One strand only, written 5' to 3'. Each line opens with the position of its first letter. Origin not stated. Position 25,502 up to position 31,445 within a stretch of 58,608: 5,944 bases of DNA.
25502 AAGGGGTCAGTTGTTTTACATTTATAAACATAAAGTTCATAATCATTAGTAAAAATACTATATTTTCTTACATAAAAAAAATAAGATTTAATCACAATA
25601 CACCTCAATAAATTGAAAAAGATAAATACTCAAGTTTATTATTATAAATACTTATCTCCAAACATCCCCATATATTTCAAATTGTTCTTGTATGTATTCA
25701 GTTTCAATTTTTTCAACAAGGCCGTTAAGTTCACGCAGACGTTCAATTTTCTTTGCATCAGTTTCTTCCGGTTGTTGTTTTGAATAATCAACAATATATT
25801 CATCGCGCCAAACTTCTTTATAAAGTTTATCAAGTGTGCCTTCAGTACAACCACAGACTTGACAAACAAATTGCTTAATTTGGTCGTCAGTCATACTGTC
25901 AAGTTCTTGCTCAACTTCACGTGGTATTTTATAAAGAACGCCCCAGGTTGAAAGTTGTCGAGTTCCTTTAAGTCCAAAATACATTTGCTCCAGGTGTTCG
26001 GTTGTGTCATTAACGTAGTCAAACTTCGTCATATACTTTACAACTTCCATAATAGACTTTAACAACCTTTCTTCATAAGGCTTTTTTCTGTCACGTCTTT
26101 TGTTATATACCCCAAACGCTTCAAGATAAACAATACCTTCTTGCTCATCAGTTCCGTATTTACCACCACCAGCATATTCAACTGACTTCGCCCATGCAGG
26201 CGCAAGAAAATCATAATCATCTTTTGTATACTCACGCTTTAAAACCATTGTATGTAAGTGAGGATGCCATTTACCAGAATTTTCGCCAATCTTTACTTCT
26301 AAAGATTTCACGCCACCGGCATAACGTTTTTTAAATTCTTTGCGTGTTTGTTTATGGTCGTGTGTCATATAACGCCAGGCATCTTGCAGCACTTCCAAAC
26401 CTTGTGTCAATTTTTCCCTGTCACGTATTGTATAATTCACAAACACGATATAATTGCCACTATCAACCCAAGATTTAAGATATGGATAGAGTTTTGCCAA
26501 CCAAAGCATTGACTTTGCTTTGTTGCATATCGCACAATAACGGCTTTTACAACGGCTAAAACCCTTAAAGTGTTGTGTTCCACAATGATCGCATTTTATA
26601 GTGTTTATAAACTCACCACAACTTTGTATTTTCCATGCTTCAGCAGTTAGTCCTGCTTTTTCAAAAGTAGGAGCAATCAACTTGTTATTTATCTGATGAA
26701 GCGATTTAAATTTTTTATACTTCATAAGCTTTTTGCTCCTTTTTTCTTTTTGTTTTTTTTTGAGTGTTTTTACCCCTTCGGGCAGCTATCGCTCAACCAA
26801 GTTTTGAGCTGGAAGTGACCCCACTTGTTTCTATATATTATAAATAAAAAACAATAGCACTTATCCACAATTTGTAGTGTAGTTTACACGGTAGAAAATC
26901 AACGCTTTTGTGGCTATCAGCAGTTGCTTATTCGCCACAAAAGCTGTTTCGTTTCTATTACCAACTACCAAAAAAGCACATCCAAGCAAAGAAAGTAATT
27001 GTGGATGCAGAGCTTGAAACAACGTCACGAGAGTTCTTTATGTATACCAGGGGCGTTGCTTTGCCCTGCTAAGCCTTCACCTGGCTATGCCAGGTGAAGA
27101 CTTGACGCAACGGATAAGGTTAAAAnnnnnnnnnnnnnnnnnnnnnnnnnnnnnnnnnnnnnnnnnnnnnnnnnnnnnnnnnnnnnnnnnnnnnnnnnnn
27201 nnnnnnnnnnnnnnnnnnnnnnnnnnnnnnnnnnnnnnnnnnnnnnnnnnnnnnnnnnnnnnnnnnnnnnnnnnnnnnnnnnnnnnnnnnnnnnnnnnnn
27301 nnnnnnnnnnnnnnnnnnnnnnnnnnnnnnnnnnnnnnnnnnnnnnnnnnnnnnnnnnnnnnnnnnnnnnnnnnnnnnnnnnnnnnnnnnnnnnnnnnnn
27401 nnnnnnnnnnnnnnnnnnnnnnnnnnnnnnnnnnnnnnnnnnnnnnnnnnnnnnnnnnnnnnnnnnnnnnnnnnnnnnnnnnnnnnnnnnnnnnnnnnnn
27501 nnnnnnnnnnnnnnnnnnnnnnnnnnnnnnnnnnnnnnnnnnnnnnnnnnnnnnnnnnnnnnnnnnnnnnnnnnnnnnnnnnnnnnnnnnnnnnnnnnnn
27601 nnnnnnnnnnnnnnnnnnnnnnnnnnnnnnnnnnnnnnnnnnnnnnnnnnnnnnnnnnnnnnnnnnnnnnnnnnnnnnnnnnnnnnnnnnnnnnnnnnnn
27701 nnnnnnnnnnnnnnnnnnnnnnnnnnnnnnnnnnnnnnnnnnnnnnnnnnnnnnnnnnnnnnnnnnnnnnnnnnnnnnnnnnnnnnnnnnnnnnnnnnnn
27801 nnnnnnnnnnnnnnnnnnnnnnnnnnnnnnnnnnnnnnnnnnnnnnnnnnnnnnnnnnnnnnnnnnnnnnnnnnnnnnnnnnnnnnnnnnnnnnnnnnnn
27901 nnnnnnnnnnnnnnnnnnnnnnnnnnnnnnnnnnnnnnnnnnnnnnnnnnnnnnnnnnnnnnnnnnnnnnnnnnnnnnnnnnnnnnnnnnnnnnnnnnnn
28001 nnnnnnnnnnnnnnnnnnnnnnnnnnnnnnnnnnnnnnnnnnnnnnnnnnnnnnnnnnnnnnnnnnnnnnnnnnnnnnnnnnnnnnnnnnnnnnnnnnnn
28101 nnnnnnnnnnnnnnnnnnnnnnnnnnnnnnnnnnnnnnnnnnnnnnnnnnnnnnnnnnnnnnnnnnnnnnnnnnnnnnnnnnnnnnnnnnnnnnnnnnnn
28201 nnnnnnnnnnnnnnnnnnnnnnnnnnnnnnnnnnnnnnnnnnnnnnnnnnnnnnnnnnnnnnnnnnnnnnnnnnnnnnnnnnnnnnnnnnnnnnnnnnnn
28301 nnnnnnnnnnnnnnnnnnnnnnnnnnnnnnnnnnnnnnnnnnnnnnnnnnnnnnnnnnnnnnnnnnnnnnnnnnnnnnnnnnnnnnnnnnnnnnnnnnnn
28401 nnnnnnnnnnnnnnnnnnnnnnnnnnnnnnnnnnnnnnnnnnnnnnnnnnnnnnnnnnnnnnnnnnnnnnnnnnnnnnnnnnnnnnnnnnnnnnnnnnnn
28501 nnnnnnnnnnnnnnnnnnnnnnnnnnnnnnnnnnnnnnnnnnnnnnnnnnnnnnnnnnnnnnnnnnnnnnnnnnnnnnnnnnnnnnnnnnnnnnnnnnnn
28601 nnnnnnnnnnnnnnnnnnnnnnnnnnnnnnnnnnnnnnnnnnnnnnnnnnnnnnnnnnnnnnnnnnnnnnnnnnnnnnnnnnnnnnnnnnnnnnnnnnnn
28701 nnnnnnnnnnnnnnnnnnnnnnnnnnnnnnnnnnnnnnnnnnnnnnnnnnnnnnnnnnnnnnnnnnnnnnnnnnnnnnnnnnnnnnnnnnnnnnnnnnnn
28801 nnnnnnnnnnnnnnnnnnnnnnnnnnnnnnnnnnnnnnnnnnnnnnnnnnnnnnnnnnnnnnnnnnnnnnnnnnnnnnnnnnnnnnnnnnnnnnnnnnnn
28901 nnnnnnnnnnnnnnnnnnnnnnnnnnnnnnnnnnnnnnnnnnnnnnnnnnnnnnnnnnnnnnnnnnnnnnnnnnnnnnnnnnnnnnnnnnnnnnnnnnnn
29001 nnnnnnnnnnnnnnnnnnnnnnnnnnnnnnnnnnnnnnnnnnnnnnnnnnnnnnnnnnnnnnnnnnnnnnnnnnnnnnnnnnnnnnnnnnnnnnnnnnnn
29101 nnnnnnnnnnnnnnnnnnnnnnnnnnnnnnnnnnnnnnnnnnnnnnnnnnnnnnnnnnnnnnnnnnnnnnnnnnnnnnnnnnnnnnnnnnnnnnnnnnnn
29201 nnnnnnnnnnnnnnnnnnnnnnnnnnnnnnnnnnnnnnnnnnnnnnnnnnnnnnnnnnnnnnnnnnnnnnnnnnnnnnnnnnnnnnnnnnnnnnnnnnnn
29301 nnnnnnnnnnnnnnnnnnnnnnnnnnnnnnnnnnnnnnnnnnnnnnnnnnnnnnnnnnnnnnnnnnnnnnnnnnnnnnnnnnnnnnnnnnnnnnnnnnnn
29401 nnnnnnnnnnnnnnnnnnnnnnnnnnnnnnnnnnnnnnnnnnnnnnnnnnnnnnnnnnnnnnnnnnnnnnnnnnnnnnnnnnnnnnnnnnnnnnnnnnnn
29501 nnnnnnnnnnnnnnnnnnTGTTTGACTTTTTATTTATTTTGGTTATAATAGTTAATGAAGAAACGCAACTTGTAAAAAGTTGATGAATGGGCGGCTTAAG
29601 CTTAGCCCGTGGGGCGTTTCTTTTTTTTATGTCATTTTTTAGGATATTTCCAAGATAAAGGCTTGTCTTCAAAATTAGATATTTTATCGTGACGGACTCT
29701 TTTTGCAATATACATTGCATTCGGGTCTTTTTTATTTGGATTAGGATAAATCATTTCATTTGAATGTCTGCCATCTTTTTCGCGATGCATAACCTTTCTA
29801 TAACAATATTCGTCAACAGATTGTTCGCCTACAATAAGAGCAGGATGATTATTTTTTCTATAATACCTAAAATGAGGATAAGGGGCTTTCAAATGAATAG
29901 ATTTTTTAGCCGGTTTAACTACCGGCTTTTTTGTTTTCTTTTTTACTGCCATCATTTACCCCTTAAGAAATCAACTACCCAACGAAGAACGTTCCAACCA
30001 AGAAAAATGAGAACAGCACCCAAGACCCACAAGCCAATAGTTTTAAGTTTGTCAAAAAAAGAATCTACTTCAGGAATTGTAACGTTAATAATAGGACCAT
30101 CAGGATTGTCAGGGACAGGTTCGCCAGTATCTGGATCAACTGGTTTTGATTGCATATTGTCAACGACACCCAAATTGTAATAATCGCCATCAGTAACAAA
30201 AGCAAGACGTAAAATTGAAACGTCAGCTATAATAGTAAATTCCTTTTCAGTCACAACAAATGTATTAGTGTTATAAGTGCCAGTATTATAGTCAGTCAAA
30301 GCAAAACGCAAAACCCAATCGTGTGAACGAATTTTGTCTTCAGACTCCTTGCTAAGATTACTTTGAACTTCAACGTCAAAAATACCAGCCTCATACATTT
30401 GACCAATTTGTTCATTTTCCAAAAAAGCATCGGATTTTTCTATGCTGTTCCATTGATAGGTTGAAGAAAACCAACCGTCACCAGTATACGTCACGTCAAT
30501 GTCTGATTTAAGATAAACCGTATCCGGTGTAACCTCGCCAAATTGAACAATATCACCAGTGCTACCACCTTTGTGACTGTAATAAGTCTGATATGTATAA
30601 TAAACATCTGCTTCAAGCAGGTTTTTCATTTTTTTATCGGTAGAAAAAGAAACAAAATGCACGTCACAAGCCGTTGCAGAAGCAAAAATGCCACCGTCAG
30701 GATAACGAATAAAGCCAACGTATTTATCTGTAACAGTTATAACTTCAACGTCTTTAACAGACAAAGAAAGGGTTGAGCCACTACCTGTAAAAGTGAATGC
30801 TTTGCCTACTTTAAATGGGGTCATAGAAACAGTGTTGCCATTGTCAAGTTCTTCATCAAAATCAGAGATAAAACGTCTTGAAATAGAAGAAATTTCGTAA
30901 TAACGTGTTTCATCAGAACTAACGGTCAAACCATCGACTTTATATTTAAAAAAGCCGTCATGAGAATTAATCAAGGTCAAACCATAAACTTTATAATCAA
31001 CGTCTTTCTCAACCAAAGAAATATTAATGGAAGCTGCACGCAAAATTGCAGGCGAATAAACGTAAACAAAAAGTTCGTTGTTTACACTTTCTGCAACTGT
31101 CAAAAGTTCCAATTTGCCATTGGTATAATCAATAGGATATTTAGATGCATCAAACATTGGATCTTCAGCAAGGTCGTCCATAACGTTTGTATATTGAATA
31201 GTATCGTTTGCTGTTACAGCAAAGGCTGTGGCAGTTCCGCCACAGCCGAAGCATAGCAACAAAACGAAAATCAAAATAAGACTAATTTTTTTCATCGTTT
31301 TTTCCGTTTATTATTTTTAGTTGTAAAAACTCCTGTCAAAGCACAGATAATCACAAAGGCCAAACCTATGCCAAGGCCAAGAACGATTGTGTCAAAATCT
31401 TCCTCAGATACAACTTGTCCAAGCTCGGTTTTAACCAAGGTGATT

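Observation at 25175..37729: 12.5-kb element in tRNA-Arg(ACG) with exact 45-bp att repeats, whose gene set fits neither a tailed prophage nor a T4SS-type ICE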

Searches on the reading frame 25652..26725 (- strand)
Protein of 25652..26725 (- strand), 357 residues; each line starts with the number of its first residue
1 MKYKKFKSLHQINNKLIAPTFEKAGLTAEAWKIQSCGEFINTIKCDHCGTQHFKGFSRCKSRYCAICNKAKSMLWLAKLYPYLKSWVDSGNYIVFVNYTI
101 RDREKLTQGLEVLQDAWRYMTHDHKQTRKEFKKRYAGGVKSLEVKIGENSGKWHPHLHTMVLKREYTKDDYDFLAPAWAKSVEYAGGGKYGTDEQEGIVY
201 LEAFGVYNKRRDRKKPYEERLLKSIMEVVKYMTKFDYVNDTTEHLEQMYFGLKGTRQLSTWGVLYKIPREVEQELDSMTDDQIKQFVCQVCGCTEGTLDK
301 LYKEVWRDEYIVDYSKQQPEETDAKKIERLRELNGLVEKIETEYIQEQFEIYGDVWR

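Call 5: search_protein_families(library=pfam, proteins=[window:25652-26725:-], max_evalue=0.1)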
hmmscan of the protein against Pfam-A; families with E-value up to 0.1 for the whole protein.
window:25652-26725:- (357 aa): 2 families
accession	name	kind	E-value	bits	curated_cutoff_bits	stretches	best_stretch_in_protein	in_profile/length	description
PF01446.23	Rep_1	-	3.9e-22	79.4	33.2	1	57-283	8-225/253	Replication protein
PF14319.11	Zn_Tnp_IS91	-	1.9e-05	25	26.3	1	28-79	21-74/90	Transposase zinc-binding domain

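Call 6: search_protein_families(library=phrogs, proteins=[window:25652-26725:-], max_evalue=0.1)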
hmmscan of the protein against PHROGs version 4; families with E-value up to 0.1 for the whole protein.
window:25652-26725:- (357 aa): 3 families
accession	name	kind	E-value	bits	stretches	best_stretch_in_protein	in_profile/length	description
phrog_11698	-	unknown function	1.8e-06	28.3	1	49-167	68-187/394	-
phrog_5104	-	unknown function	0.0022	18.6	1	42-162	55-125/228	-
phrog_9961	-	unknown function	0.0031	19.1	1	40-116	5-80/99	-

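Call 7: search_protein_families(library=ncbifam, proteins=[window:25652-26725:-], max_evalue=0.1)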
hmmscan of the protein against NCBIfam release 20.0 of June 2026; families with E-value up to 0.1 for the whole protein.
window:25652-26725:- (357 aa): 1 family
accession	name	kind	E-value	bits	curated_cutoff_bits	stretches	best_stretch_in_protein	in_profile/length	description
NF033538.2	transpos_IS91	equivalog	3e-06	26.5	125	1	33-78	30-77/356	IS91 family transposase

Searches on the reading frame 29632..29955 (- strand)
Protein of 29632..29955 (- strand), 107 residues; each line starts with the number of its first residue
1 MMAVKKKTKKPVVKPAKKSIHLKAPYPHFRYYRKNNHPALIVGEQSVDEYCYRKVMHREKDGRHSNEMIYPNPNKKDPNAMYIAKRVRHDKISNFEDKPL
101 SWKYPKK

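Call 5: search_protein_families(library=pfam, proteins=[window:29632-29955:-], max_evalue=0.1)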
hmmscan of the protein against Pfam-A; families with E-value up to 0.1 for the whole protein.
window:29632-29955:- (107 aa): 0 families

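Call 6: search_protein_families(library=phrogs, proteins=[window:29632-29955:-], max_evalue=0.1)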
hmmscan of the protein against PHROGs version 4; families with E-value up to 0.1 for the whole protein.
window:29632-29955:- (107 aa): 0 families

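Call 7: search_protein_families(library=ncbifam, proteins=[window:29632-29955:-], max_evalue=0.1)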
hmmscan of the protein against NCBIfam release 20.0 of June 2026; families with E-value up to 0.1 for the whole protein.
window:29632-29955:- (107 aa): 0 families

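Call 104: search_protein_families(library=pfam, alignment_id=A6, max_evalue=1)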
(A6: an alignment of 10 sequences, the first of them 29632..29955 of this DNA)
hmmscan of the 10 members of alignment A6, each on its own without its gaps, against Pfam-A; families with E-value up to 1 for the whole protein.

A. member 1, window:29632-29955:- (107 aa): 0 families

B. families by the number of members that match (of 10 scanned): 5 families
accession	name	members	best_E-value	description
PF03432.20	Relaxase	1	0.04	MobA/VirD2-like, nuclease domain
PF00539.23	Tat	1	0.052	Transactivating regulatory protein (Tat)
PF07540.16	NOC3p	1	0.14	Nucleolar complex-associated protein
PF18843.6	LPD28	1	0.21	Large polyvalent protein associated domain 28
PF07198.17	DUF1410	1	0.61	Protein of unknown function (DUF1410)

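Call 105: search_solved_structures(query=A6, max_evalue=10)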
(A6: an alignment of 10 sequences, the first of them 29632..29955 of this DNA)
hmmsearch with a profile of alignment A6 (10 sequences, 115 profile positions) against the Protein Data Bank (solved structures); distinct sequences matched with E-value up to 10: 2.
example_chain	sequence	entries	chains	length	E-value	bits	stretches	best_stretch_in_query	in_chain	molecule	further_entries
28op_R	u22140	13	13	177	0.13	16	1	5-86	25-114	Centromere protein R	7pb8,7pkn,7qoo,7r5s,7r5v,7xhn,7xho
7n7s_A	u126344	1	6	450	7.2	10.5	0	12-35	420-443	Hydroxymethylglutaryl-CoA reductase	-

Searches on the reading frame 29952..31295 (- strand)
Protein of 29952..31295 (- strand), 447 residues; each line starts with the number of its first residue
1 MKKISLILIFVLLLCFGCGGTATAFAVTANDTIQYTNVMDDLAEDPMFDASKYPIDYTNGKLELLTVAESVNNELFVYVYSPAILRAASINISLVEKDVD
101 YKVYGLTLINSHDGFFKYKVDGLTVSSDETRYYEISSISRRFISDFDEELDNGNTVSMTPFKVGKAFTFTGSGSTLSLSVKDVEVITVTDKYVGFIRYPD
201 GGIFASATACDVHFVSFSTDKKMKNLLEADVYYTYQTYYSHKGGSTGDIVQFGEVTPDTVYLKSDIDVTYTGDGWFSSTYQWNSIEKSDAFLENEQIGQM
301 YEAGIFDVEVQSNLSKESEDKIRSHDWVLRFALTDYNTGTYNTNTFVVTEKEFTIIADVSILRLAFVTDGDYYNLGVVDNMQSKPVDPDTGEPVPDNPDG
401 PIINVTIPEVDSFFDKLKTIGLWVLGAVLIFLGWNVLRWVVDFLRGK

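Call 5: search_protein_families(library=pfam, proteins=[window:29952-31295:-], max_evalue=0.1)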
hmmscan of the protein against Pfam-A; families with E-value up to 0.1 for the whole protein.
window:29952-31295:- (447 aa): 0 families

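Call 6: search_protein_families(library=phrogs, proteins=[window:29952-31295:-], max_evalue=0.1)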
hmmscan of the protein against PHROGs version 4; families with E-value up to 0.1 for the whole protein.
window:29952-31295:- (447 aa): 2 families
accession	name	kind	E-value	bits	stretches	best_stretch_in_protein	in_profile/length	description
phrog_36232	-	unknown function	0.014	16.6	1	326-375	16-65/97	-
phrog_26545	-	unknown function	0.055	14.8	0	221-240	38-57/70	-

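Call 7: search_protein_families(library=ncbifam, proteins=[window:29952-31295:-], max_evalue=0.1)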
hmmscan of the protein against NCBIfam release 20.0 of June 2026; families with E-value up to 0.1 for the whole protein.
window:29952-31295:- (447 aa): 0 families

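Call 71: find_homologous_proteins(query=window:29952-31295:-)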
Query window:29952-31295:- (447 aa): 1113 proteins with E <= 0.001 among 8000 candidates; the best 120 are listed.
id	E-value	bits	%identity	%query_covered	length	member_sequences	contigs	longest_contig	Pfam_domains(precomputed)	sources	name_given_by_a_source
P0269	3.8e-297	1003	100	100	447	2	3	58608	-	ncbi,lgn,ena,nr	ncbi:MAG: hypothetical protein IJV77_05075 [Clostridia bacterium]|nr:hypothetical protein [Clostridi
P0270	1.2e-126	441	50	100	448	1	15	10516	-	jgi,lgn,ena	-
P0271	3.7e-99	351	48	89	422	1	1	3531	-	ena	-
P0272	4.1e-99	351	47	89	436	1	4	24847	-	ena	-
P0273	2.4e-95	338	46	89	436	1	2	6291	-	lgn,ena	-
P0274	2.3e-94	335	43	94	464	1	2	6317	-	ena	-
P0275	4.0e-93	331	46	84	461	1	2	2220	-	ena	-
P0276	3.1e-91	325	48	81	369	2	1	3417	-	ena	-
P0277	3.5e-91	325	43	97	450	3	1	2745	-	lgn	-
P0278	4.6e-91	324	45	97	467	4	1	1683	-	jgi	-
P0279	1.5e-87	313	43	98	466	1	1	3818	-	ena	-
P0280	1.5e-86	309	43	99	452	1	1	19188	-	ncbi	-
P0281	3.2e-85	305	44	97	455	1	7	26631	-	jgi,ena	-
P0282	1.6e-84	303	41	99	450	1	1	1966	-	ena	-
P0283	2.2e-84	302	43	87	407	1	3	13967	-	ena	-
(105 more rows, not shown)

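Call 72: find_encoding_contigs(protein=P0269, flank=10000, max_places=6)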
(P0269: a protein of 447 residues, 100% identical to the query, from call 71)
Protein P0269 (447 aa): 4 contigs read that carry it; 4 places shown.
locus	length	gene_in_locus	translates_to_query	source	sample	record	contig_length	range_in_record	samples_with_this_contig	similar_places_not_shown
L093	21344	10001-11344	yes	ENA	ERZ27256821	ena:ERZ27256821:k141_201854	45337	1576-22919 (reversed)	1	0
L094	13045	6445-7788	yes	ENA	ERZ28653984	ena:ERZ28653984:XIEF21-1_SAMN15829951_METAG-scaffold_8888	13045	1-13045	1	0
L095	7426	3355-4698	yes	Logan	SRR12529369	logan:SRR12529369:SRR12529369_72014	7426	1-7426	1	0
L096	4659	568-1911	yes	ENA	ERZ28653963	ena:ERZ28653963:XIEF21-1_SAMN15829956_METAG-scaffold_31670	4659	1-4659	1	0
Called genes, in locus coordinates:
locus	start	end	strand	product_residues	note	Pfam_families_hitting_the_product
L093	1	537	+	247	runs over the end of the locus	-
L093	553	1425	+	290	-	PF13672:PP2C_2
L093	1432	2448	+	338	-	PF01841:Transglut_core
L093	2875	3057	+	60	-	-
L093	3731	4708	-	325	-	PF14659:Phage_int_SAM_3, PF00589:Phage_integrase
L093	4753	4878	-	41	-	-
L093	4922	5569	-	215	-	-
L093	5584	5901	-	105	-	PF01381:HTH_3, PF12844:HTH_19 (weak), PF13443:HTH_26 (weak), PF13560:HTH_31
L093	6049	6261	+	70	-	-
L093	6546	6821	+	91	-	-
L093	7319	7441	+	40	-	-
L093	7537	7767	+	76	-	-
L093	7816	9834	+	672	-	PF18998:Flg_new_2 (faint), PF09479:Flg_new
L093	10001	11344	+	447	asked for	-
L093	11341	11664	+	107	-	-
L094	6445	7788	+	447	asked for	-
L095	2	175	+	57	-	?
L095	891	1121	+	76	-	-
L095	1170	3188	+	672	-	PF18998:Flg_new_2 (faint), PF09479:Flg_new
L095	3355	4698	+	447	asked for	-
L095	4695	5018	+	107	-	-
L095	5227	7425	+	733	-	?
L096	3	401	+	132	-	?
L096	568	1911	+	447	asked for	-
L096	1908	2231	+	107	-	-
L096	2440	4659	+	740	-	?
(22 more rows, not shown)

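Call 73: find_encoding_contigs(protein=P0270, flank=10000, max_places=10)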
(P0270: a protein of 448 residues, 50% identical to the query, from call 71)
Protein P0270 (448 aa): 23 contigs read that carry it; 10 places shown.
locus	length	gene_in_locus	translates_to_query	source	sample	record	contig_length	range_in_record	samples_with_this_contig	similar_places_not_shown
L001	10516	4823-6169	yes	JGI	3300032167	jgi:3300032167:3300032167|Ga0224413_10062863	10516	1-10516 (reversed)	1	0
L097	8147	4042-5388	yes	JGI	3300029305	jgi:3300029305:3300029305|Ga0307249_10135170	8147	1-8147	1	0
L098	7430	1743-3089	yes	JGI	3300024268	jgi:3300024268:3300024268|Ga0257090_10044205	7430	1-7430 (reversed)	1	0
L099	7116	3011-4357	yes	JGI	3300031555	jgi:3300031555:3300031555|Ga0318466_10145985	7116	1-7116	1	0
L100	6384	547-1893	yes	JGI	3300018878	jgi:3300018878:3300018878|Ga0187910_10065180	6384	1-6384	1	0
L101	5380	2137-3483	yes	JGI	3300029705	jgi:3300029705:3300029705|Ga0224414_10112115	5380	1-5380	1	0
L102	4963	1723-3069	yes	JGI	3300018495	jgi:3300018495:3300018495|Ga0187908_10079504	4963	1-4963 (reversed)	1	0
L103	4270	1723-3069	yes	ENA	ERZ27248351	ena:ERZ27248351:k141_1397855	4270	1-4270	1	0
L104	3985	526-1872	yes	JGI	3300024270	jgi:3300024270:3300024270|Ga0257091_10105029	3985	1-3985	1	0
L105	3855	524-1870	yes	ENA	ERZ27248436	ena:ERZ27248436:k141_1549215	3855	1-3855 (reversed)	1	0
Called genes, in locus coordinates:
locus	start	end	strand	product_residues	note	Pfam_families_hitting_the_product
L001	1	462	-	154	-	?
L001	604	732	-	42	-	-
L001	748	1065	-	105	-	PF01381:HTH_3, PF12844:HTH_19, PF13560:HTH_31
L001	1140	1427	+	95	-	-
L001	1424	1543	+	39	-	-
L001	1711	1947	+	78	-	-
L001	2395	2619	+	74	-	-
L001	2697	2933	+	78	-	-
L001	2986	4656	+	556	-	PF18998:Flg_new_2 (faint), PF09479:Flg_new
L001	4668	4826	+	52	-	-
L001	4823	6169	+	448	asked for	-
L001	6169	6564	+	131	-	-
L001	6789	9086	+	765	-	-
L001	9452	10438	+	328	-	PF23343:REP_ORF2-G2P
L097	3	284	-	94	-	?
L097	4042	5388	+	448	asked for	-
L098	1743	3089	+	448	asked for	-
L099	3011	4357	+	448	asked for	-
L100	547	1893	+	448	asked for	-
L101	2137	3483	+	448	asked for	-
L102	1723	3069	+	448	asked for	-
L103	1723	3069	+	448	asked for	-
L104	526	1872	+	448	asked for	-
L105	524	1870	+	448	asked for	-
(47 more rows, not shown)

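Call 93: search_solved_structures(query=A5, max_evalue=10)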
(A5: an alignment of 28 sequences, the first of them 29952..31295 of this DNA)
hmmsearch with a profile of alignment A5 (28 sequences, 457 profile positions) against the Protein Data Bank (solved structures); distinct sequences matched with E-value up to 10: 1.
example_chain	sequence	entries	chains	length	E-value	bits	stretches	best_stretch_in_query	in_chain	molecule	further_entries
6njp_G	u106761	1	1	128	0.14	14.1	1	108-177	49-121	EscO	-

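Call 137: search_dna_similar(query=window:29952-31295:-, collection=phages, mode=protein, max_evalue=0.001, max_rows=25)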
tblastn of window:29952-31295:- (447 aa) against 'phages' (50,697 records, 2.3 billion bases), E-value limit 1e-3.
Records with a match: 2; places in all: 2; records where one place covers at least 80% of the query: 2.
Best place of each record, by identity: <60% 2.
By first word of the organism name: Bacteriophage 1; bajarodino 1.
By host as written in the record: - 1; Peromyscus fraterculus 1.
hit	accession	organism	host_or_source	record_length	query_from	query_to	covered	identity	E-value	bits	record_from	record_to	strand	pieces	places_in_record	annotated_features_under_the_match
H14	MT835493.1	Bacteriophage sp.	human fecal samples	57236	1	388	87%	40.4%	2e-66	236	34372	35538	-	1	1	record has no annotation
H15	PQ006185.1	bajarodino virus 12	Peromyscus fraterculus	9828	4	430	96%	28.8%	1e-31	134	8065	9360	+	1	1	hypothetical protein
